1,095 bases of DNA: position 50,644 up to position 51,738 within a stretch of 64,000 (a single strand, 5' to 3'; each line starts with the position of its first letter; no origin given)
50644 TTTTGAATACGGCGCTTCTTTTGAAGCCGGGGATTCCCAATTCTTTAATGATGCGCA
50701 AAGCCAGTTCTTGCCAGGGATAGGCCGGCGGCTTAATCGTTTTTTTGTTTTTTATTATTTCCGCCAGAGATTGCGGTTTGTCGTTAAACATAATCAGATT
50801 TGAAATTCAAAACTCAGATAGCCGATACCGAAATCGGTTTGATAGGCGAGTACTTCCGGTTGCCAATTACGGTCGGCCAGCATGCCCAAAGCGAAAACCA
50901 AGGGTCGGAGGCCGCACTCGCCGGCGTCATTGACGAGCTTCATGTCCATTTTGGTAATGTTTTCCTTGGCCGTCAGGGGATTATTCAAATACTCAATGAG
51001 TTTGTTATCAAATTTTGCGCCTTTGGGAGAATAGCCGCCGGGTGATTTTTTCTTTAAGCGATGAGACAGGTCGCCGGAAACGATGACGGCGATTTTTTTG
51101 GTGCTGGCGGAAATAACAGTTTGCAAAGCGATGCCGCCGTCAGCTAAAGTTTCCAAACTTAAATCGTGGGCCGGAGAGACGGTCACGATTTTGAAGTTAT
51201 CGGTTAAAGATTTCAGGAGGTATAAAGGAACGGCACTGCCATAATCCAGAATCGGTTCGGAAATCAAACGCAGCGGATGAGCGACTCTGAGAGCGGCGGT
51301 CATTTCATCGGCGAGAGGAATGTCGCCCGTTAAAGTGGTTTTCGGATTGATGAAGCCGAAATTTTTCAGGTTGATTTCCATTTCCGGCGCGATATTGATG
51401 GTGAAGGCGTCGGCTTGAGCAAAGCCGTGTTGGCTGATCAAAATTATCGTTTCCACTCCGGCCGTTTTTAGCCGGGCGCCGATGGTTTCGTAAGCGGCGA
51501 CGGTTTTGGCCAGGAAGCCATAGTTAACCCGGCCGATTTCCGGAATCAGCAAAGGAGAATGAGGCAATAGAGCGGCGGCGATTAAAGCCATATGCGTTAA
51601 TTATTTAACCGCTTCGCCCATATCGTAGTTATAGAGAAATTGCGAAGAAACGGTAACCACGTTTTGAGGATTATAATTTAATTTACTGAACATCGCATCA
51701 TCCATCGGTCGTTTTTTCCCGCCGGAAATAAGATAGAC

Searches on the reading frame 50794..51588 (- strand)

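Call 22: search_protein_families(library=pfam, proteins=[window:50794-51588:-], max_evalue=0.001)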
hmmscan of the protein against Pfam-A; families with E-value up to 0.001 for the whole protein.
window:50794-51588:- (264 aa): 2 families
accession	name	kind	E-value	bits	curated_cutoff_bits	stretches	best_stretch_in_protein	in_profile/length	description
PF02900.23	LigB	-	1.4e-33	116.6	26.3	1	5-257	2-266/269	Catalytic LigB subunit of aromatic ring-opening dioxygenase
PF01875.22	Memo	-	1.1e-05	25.2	27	1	120-252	126-252/269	Memo-like protein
